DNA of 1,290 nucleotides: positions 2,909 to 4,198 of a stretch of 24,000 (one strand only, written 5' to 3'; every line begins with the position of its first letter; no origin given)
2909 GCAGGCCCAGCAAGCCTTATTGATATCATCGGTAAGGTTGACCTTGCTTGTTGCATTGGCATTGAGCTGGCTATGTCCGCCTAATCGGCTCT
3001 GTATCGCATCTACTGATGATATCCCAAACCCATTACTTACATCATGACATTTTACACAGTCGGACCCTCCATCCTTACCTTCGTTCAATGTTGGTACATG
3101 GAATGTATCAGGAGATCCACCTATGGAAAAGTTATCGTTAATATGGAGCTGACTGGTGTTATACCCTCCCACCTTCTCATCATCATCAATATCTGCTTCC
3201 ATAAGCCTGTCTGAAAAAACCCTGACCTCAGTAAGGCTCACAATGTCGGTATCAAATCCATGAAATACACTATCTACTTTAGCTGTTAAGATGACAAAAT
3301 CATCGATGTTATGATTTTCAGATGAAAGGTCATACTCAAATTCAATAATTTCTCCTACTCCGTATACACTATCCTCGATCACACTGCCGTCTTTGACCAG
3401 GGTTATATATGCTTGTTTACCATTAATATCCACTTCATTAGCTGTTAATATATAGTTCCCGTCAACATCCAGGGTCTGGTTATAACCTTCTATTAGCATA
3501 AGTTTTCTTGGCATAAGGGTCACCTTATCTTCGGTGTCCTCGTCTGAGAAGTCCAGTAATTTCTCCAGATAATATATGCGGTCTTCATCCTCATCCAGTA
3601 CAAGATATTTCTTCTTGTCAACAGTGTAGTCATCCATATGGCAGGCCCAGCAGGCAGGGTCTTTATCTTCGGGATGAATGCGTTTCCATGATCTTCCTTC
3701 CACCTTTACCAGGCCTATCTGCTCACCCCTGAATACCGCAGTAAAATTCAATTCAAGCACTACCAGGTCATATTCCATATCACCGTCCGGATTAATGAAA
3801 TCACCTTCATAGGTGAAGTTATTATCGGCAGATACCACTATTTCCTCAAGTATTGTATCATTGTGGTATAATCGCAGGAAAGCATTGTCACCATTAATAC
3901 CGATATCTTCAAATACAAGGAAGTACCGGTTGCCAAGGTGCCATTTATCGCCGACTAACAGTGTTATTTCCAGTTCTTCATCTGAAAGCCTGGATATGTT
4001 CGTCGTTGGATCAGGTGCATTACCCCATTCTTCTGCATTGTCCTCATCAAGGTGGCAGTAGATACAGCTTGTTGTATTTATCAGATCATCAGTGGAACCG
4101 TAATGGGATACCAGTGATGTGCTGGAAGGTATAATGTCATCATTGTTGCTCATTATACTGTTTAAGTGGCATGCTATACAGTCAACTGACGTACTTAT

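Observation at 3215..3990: S-layer-like domain pair with a single haem site placed in the inter-domain linker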

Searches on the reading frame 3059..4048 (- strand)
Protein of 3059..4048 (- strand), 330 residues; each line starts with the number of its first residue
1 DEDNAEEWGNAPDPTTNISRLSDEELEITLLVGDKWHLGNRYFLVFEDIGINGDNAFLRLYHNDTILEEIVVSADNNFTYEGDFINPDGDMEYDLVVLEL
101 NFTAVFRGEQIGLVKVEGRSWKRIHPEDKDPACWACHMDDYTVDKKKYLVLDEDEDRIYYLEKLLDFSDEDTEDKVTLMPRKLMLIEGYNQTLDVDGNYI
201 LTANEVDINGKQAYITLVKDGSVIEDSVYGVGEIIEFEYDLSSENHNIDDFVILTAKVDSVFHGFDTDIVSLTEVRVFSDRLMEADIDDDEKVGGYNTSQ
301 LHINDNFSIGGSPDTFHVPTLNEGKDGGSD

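Call 8: search_solved_structures(query=window:3059-4048:-, max_evalue=10, show_alignments=3)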
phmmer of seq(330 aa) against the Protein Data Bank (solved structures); distinct sequences matched with E-value up to 10: 1.
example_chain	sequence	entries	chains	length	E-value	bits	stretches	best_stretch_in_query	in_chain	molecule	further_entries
3u2g_A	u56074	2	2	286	0.00026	23.3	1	190-318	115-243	S-layer protein MA0829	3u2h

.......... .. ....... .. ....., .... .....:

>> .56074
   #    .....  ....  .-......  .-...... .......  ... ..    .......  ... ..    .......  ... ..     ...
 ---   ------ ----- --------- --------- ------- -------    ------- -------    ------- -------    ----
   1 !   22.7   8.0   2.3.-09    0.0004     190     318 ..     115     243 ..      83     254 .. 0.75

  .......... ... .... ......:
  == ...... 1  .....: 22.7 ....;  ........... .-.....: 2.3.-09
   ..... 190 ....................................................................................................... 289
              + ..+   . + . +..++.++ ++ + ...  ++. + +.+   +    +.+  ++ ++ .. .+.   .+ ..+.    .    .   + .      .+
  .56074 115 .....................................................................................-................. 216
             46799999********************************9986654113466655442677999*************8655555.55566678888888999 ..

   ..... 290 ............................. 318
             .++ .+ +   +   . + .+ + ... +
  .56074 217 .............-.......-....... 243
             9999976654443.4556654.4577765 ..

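Call 14: find_homologous_proteins(query=window:3059-4048:-, max_evalue=0.001)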
Query seq(330 aa): 1676 candidates shared short words with the query, none scored E <= 0.001.

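Call 41: search_protein_representatives(alignment_id=A2)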
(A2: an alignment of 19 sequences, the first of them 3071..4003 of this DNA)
Query: 19 sequences, 305 profile positions. Proteins with E-value up to 0.001 (for the whole library): 990; up to 1e-10: 472; up to 1e-30: 117. The best 150 are listed.
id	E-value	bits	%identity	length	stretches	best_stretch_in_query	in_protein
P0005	1.7e-114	398.5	-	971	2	2-305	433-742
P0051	2.6e-110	384.8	-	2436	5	2-305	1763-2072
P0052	2.2e-107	375.2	-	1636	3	2-305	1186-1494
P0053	1.7e-106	372.2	-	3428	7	2-305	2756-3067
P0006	1.0e-105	369.7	-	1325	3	1-305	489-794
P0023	2.7e-103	361.8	-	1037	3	1-304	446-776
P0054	1.8e-102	359.0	-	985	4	7-304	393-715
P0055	2.1e-102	358.8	-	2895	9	146-259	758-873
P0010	2.0e-99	349.0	-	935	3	2-305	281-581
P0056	1.2e-98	346.5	-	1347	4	1-305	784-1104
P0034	3.5e-98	345.0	-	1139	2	1-304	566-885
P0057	1.3e-97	343.1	-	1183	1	1-303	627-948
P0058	3.0e-97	341.9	-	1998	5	2-303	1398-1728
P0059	3.3e-97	341.7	-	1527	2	1-305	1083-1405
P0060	3.0e-96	338.6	-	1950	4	2-304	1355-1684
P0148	1.3e-32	129.7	-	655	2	162-277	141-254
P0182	3.4e-28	115.1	-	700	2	162-271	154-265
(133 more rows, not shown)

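Call 52: search_protein_families(library=pfam, proteins=[P0148, P0182], max_evalue=0.001)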
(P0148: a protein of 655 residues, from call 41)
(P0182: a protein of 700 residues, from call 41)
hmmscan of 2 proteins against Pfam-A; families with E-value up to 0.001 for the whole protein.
P0148 (655 aa): 2 families
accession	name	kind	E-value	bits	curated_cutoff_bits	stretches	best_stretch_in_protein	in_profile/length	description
PF07752.16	S-layer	-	2.4e-76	256.7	30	2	60-281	16-251/259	S-layer protein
PF18204.6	PGF-CTERM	-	2.7e-09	37.1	18.8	1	632-652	2-22/23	PGF-CTERM motif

P0182 (700 aa): 2 families
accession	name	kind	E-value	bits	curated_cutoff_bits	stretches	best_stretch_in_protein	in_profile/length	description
PF07752.16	S-layer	-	1.5e-154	513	30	2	355-599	12-259/259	S-layer protein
PF18204.6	PGF-CTERM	-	2.4e-10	40.4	18.8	1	678-698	2-22/23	PGF-CTERM motif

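Call 53: search_protein_families(library=ncbifam, proteins=[window:3071-4003:-, P0148], max_evalue=0.001)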
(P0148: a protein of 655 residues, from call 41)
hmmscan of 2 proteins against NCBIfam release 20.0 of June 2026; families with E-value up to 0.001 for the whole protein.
window:3071-4003:- (311 aa): 1 family
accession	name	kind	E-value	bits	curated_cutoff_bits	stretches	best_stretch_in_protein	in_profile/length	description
TIGR01567.1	S_layer_rel_Mac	subfamily_domain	3.2e-18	65.9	121.9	2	175-282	101-207/259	S-layer family duplication domain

P0148 (655 aa): 3 families
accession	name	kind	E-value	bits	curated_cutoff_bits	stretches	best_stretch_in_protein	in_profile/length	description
TIGR01567.1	S_layer_rel_Mac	subfamily_domain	2.2e-65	220.6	121.9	2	63-282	10-237/259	S-layer family duplication domain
TIGR04126.1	PGF_CTERM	domain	2.9e-07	30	24.5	1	632-654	6-28/28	PGF-CTERM sorting domain-containing protein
NF041431.1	S_layer_MEMAR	equivalog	1e-06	27.5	600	1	577-653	747-818/819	MEMAR_RS02690 family S-layer glycoprotein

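Call 62: predict_structure(alignment_id=A2)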
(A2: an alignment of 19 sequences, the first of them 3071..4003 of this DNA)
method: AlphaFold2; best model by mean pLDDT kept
length: 311 residues; sequences in the alignment: 19
mean_pLDDT: 75.5   pTM: 0.53
mean pLDDT of the five models: 75.5, 75.1, 74.3, 74.1, 73.9
residues with pLDDT >= 90: 62; 70-90: 155; 50-70: 59; < 50: 35
segments of 3 or more residues with pLDDT < 50: 108-114, 156-167, 300-311
pLDDT, mean of each block of 10 residues (from residue 1): 60 85 77 86 86 90 84 68 88 83 66 53 61 87 89 52 43 55 78 89 86 92 89 91 84 83 88 71 79 66 35 29
secondary structure, 60 per line:
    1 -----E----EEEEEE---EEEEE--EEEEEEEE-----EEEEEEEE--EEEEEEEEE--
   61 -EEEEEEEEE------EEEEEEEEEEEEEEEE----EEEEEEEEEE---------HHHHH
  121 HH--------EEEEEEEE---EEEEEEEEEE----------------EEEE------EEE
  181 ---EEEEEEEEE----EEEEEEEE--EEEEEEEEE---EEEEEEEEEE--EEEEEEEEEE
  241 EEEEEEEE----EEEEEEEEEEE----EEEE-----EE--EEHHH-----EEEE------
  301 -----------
elements in order: E11-16 E20-24 E27-34 E40-47 E50-58 E62-70 E77-92 E97-106 H116-122 E131-138 E142-151 E168-171 E178-180 E184-192 E197-204 E207-215 E219-228 E231-248 E253-263 E268-271 E291-294

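Call 65: fold_search(model_id=the predicted structure, library=pdb)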
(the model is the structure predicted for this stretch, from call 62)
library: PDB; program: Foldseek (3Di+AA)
matches with E <= 10: 724; with E <= 0.001: 2
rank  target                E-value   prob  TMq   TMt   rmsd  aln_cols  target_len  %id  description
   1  3u2g                  1.1e-06  1.00  0.32  0.36  15.4       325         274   15  Crystal structure of the C-terminal DUF1608 domain of the Methanosarcina acetivorans S-layer (MA0829) protein (released 2012-07-04)
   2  3u2h                  1.0e-04  1.00  0.28  0.33  15.5       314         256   13  Crystal structure of the C-terminal DUF1608 domain of the Methanosarcina acetivorans S-layer (MA0829) protein (released 2012-07-04)
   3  5kkx_B                5.1e-03  0.44  0.14  0.17  22.1       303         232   10  Crystal structure of a TbpB C-lobe mutant from Neisseria meningitidis M982 (released 2017-07-19)
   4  8bz8_A                6.6e-03  0.15  0.10  0.06  17.9       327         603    8  Crystal structure of the L. monocytogenes RmlT D198A variant in complex with TDP-rhamnose (released 2023-12-27)
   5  8bz5_C                8.8e-03  0.20  0.12  0.07  17.9       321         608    8  Crystal structure of the L. monocytogenes RmlT in complex with HEPES (released 2023-12-27)
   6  8bz7_C                9.7e-03  0.13  0.10  0.06  18.1       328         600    8  Crystal structure of the L. monocytogenes RmlT in complex with TDP-rhamnose (released 2023-12-27)
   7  9gzk_C                1.0e-02  0.18  0.12  0.08  17.8       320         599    8  Crystal structure of the L. monocytogenes RmlT in complex with 4-RboP-(CH2)6NH2 (released 2024-12-18)
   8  8bz7_A                1.0e-02  0.11  0.09  0.06  18.0       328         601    9  Crystal structure of the L. monocytogenes RmlT in complex with TDP-rhamnose (released 2023-12-27)
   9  9gzk_E                1.1e-02  0.13  0.10  0.06  18.0       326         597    8  Crystal structure of the L. monocytogenes RmlT in complex with 4-RboP-(CH2)6NH2 (released 2024-12-18)
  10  8bz5_A                1.3e-02  0.20  0.13  0.08  19.4       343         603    9  Crystal structure of the L. monocytogenes RmlT in complex with HEPES (released 2023-12-27)
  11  8bz5_D                1.4e-02  0.12  0.10  0.07  18.6       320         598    8  Crystal structure of the L. monocytogenes RmlT in complex with HEPES (released 2023-12-27)
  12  8bz7_B                1.4e-02  0.10  0.09  0.06  18.0       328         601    9  Crystal structure of the L. monocytogenes RmlT in complex with TDP-rhamnose (released 2023-12-27)
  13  8f5p_B                1.8e-02  0.54  0.13  0.05  15.4       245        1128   11  Structure of Leishmania tarentolae IFT-A (state 2) (released 2022-12-21)
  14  8bz7_E                2.0e-02  0.09  0.09  0.06  18.1       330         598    9  Crystal structure of the L. monocytogenes RmlT in complex with TDP-rhamnose (released 2023-12-27)
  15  8bz7_D                2.4e-02  0.09  0.09  0.06  18.1       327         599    9  Crystal structure of the L. monocytogenes RmlT in complex with TDP-rhamnose (released 2023-12-27)
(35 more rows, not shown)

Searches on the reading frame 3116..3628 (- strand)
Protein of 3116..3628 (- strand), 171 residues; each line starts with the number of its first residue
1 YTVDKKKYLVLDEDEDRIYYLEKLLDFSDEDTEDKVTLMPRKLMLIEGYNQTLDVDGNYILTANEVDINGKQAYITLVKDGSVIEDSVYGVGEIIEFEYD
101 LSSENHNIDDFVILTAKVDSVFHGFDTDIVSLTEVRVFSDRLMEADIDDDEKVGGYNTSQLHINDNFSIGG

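Call 6: search_protein_families(library=pfam, proteins=[window:3116-3628:-], max_evalue=10)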
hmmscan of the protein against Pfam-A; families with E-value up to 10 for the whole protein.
seq(171 aa): 2 families
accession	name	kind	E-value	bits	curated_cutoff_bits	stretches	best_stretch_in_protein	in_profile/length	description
PF07752.16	S-layer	-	1.5e-13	50.9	30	1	50-155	117-220/259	S-layer protein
PF09200.16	Monellin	-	0.0065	16.7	23.6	1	134-157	7-33/43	Monellin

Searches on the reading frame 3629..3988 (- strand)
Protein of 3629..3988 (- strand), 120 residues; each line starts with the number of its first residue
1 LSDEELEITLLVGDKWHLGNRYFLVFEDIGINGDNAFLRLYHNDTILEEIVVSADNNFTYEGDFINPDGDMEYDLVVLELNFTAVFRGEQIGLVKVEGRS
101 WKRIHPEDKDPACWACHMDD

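Call 6: search_protein_families(library=pfam, proteins=[window:3629-3988:-], max_evalue=10)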
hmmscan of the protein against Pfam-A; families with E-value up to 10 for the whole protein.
seq(120 aa): 1 family
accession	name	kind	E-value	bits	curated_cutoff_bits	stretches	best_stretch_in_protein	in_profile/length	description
PF07752.16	S-layer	-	1.1e-12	48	30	1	2-98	106-201/259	S-layer protein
